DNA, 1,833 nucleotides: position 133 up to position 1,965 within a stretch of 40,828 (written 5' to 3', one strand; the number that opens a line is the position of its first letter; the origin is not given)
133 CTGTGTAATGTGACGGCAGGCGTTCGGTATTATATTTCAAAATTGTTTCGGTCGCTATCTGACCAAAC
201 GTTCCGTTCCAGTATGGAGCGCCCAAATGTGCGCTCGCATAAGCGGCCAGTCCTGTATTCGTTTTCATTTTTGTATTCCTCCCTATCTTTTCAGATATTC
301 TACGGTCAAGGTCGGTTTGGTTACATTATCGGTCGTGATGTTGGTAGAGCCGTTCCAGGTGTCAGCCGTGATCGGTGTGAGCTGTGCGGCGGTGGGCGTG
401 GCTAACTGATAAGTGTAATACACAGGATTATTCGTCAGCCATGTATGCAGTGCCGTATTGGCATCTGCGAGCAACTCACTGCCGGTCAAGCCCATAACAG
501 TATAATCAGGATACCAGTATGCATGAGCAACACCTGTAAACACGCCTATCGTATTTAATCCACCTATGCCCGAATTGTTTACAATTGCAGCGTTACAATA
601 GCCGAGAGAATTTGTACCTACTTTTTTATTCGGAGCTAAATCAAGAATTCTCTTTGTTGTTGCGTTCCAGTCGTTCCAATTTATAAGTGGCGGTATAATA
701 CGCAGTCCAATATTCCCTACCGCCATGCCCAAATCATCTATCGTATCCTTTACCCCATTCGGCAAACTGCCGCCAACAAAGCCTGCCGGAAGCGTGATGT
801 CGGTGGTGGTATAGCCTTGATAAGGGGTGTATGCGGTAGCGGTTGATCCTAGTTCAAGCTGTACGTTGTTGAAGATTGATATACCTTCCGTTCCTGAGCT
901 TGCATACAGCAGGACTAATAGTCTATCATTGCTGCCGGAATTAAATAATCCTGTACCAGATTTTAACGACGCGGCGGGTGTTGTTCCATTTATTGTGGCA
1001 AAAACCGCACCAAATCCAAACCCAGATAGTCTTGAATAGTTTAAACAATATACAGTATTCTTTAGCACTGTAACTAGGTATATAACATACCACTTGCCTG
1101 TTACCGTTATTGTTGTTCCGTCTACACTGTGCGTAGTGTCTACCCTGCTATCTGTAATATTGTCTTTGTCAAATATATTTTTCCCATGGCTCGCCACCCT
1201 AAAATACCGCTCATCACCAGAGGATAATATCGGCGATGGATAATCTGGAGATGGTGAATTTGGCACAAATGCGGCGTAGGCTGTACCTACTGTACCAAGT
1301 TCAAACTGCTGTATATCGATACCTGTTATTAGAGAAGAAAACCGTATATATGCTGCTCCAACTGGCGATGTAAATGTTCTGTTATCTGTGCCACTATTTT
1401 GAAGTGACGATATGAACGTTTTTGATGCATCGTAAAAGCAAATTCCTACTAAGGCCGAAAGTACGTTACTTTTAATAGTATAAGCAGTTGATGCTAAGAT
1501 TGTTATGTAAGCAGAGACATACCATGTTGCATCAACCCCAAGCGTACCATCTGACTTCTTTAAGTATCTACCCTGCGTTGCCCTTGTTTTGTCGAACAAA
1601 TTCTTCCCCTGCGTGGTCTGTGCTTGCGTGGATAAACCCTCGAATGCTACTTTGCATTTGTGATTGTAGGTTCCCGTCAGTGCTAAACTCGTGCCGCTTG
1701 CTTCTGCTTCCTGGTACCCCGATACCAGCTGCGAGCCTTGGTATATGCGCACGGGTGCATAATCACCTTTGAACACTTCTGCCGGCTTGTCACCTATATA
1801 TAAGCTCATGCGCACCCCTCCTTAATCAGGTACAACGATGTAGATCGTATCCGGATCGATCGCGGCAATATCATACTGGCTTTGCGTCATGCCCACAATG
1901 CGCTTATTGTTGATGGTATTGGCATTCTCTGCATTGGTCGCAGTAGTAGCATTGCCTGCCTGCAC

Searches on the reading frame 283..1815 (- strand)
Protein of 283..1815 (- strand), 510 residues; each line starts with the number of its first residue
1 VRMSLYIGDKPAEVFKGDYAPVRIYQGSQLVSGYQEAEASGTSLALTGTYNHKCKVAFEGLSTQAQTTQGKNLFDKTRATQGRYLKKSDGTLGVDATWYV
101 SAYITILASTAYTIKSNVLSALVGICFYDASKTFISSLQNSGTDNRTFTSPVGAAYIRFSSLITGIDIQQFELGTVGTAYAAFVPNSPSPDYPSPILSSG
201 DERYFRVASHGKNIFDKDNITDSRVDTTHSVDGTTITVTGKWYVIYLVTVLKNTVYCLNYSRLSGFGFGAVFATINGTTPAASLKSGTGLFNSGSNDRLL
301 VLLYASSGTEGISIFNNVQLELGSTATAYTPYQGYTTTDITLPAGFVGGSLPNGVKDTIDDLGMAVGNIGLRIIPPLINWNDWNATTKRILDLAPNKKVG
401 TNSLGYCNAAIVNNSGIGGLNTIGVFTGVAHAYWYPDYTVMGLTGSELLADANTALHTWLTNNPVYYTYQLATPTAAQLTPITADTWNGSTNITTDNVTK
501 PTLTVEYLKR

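Call 71: search_protein_families(library=phrogs, proteins=[window:283-1815:-], max_evalue=0.00001)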
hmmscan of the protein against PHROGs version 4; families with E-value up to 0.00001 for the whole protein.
window:283-1815:- (510 aa): 2 families
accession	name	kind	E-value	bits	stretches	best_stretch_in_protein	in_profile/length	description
phrog_11541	-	unknown function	1.7e-16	60.8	2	67-165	468-566/832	-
phrog_6782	-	tail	1.2e-07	31.4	0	446-497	585-636/696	tail fiber protein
